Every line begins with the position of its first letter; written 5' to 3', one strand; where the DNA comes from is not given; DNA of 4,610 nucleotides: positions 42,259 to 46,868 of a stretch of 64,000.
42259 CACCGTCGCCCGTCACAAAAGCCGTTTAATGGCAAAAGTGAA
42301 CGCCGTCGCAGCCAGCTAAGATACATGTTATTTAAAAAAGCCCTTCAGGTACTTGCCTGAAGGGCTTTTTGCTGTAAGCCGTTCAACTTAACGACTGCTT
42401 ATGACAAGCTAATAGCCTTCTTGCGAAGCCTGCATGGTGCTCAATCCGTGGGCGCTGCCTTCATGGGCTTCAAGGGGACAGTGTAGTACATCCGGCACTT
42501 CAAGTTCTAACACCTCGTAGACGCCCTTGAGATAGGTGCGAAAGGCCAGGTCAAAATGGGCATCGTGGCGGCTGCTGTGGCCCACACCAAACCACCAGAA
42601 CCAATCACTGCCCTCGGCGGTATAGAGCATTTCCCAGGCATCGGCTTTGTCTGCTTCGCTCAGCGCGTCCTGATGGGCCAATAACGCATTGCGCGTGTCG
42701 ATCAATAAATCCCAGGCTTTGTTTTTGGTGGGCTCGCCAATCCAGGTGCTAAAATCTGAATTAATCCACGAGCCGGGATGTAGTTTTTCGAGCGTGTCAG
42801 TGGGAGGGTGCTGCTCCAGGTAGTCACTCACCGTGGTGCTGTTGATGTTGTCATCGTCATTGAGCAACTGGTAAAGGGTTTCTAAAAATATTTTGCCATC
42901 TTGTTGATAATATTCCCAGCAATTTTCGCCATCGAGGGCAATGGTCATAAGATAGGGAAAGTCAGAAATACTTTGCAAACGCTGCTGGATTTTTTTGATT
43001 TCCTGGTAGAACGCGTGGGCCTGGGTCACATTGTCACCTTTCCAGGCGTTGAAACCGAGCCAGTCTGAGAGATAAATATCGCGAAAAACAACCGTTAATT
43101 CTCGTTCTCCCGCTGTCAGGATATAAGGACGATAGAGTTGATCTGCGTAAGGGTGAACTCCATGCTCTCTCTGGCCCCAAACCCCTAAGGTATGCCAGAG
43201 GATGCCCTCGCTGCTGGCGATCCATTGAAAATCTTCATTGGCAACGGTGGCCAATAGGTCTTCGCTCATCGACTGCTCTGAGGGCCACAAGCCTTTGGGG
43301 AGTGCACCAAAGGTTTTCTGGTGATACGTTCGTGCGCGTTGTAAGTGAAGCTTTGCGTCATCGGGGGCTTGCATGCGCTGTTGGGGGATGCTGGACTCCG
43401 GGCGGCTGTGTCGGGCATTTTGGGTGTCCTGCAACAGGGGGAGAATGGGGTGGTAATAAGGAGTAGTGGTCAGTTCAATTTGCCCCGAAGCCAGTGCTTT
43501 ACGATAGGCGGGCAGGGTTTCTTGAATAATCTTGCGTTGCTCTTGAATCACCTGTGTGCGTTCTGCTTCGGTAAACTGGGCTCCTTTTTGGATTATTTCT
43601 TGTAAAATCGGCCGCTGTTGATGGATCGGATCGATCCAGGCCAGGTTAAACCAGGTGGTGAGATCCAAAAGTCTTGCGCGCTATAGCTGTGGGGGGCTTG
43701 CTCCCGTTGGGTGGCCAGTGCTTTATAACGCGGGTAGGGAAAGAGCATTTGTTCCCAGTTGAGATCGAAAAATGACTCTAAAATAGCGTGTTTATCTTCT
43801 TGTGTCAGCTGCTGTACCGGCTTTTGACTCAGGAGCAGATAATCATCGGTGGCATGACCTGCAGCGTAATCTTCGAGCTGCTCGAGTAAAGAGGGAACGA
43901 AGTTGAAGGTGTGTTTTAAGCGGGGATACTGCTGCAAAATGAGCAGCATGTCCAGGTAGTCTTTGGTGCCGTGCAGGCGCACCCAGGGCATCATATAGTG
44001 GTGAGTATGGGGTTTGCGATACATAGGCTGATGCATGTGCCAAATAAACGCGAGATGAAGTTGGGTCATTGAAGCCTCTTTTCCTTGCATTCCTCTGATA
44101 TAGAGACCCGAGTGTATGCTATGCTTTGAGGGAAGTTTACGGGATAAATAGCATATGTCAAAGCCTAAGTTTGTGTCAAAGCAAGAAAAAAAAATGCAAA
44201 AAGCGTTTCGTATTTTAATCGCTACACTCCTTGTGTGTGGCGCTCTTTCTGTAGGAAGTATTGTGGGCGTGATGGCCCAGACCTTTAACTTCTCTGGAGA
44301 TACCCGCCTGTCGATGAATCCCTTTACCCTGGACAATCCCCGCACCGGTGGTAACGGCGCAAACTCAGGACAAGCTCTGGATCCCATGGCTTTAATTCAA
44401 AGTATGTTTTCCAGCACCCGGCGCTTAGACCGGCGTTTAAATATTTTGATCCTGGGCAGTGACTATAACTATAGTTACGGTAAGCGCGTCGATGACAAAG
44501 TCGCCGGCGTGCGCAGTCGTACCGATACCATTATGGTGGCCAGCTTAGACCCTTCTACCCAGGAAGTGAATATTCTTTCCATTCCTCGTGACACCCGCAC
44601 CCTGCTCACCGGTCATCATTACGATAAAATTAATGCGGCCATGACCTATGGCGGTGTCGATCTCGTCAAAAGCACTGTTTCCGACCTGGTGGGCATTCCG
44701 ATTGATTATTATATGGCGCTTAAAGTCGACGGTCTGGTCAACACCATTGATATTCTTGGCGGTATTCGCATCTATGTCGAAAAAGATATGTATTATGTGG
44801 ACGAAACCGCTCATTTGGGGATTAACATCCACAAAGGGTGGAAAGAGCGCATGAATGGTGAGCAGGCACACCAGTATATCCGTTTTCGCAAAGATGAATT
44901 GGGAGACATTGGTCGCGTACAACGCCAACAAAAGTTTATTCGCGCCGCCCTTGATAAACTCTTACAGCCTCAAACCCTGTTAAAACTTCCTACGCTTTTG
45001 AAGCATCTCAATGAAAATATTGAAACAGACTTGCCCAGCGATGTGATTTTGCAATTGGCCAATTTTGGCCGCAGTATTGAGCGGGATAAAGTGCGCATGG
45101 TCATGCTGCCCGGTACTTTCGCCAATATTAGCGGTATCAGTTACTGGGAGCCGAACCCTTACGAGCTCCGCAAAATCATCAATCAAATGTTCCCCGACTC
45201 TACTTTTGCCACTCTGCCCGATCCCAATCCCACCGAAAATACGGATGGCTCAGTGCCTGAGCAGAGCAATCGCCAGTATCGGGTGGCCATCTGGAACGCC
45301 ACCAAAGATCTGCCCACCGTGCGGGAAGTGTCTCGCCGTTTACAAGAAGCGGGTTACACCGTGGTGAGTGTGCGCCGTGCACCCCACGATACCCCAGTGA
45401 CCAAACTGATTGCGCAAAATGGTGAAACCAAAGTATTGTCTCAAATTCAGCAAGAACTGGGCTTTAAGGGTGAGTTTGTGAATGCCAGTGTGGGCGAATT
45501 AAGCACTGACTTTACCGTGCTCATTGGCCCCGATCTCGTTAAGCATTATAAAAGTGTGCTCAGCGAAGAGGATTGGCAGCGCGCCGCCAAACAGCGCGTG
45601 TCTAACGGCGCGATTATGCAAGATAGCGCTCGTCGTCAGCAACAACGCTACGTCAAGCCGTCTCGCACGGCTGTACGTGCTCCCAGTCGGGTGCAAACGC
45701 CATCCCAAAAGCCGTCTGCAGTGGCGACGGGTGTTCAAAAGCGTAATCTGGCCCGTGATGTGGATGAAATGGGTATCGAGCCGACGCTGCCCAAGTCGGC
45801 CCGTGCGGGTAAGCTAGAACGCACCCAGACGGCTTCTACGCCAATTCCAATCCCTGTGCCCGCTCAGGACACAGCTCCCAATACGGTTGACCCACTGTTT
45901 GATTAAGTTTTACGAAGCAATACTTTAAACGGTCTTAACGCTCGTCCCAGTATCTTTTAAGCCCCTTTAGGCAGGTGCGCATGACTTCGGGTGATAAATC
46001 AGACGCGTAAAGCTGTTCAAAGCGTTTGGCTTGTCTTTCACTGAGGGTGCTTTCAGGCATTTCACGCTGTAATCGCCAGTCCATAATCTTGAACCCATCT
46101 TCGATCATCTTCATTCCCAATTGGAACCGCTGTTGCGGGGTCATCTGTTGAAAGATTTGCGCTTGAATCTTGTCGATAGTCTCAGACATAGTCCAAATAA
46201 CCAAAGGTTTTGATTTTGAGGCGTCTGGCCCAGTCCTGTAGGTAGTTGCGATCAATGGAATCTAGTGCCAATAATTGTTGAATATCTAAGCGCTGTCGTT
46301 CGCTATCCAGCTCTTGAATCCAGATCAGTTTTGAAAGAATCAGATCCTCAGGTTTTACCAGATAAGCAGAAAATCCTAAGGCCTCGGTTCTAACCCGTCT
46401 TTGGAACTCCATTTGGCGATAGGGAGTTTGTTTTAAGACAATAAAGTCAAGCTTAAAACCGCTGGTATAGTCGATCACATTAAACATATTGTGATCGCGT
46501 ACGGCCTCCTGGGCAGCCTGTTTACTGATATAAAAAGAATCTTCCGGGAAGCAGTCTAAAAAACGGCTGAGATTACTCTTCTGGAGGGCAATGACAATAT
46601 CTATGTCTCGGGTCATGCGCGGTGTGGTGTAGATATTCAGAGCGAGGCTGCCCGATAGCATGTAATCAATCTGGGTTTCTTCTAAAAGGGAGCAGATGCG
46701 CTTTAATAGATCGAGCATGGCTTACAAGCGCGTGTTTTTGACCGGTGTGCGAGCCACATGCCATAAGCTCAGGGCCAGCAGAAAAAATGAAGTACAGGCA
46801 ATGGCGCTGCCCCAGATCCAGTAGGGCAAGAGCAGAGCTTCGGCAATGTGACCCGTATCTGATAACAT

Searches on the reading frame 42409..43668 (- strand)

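Call 83: search_protein_families(library=pfam, proteins=[window:42409-43668:-], max_evalue=0.001)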
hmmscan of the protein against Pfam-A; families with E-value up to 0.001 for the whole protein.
window:42409-43668:- (419 aa): 1 family
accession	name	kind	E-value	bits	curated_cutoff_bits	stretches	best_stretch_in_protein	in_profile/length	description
PF03065.20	Glyco_hydro_57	-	3.3e-44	151.8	21.2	1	6-292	70-287/291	Glycosyl hydrolase family 57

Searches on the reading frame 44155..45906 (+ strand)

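Call 83: search_protein_families(library=pfam, proteins=[window:44155-45906:+], max_evalue=0.001)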
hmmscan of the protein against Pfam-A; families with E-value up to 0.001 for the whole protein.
window:44155-45906:+ (583 aa): 2 families
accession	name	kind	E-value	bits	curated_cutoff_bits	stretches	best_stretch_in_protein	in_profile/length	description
PF03816.19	LytR_cpsA_psr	-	6.9e-41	140.3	24.6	1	122-269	1-148/150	LytR_cpsA_psr family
PF13399.11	LytR_C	-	1.9e-06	29.1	22.2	1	374-460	1-85/86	LytR cell envelope-related transcriptional attenuator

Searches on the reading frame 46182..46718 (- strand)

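Call 83: search_protein_families(library=pfam, proteins=[window:46182-46718:-], max_evalue=0.001)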
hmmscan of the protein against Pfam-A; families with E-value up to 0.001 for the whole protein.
window:46182-46718:- (178 aa): 2 families
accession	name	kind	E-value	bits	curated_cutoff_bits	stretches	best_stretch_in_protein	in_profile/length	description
PF19502.5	DUF6036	-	1.1e-06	29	23.6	1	5-163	7-132/164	Nucleotidyltransferase of unknown function (DUF6036)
PF08843.17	AbiEii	-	1.9e-05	25.2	22.5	1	20-161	16-179/238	Nucleotidyl transferase AbiEii toxin, Type IV TA system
